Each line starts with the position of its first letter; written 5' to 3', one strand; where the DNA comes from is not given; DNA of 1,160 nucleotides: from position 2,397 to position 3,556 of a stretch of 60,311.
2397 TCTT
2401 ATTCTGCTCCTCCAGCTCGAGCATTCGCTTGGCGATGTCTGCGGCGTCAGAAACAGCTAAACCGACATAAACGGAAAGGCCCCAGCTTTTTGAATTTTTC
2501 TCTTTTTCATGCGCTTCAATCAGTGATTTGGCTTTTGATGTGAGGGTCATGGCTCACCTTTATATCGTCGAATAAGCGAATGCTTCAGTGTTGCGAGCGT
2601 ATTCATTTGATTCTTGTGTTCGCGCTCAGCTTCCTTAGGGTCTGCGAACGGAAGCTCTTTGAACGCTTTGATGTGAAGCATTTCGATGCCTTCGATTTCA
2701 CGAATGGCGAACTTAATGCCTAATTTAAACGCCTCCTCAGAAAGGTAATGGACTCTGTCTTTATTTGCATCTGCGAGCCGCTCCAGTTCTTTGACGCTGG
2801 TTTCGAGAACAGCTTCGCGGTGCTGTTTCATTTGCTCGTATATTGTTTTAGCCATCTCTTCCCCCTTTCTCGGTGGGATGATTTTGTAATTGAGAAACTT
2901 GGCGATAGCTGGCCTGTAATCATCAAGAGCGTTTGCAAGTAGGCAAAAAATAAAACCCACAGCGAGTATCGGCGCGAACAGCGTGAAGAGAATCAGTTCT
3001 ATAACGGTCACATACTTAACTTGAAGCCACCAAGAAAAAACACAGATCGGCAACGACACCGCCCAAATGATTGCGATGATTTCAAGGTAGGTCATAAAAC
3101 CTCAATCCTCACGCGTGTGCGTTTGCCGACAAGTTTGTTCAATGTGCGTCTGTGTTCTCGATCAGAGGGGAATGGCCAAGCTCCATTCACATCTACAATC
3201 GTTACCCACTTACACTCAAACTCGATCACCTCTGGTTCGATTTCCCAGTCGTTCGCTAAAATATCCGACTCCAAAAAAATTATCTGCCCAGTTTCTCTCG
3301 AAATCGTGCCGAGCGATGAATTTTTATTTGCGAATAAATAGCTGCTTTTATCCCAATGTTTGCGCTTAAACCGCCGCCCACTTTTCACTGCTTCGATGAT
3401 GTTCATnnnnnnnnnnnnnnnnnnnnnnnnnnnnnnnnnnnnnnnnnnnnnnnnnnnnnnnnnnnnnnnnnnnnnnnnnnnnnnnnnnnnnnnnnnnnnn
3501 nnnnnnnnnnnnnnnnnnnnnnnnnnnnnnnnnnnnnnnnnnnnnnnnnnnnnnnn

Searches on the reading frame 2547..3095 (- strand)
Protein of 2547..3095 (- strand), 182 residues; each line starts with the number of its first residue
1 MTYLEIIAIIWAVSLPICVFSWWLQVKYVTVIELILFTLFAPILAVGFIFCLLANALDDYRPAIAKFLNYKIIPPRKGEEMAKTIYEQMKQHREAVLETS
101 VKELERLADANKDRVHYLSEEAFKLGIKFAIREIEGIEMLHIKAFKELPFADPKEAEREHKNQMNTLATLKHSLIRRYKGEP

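Call 11: search_protein_families(library=pfam, proteins=[window:2547-3095:-], max_evalue=0.01)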
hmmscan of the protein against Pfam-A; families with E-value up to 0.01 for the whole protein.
window:2547-3095:- (182 aa): 1 family
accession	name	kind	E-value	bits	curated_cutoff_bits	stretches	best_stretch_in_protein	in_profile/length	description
PF20648.2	DUF6809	-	0.0065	17.7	27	1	79-132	27-80/85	Family of unknown function (DUF6809)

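Call 12: search_protein_families(library=phrogs, proteins=[window:2547-3095:-], max_evalue=0.01)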
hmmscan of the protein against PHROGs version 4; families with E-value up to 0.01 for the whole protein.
window:2547-3095:- (182 aa): 0 families

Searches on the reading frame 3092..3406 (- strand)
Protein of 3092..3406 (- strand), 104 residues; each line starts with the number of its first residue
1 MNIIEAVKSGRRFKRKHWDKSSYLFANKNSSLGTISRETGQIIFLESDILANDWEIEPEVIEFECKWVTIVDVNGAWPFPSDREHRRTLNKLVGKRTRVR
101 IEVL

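Call 11: search_protein_families(library=pfam, proteins=[window:3092-3406:-], max_evalue=0.01)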
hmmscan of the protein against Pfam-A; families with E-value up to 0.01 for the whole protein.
window:3092-3406:- (104 aa): 1 family
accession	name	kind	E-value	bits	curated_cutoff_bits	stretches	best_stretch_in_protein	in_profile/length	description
PF11195.14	Tad2-like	-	5.3e-06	27.3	25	1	3-56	6-72/73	Thoeris anti-defense 2-like domain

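Call 12: search_protein_families(library=phrogs, proteins=[window:3092-3406:-], max_evalue=0.01)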
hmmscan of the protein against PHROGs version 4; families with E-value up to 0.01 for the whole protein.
window:3092-3406:- (104 aa): 2 families
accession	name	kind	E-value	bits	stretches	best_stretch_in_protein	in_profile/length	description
phrog_1048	-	unknown function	0.0017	19.4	0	3-56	115-193/211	-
phrog_643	-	transcription regulation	0.005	18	0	1-56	1-71/84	transcriptional regulator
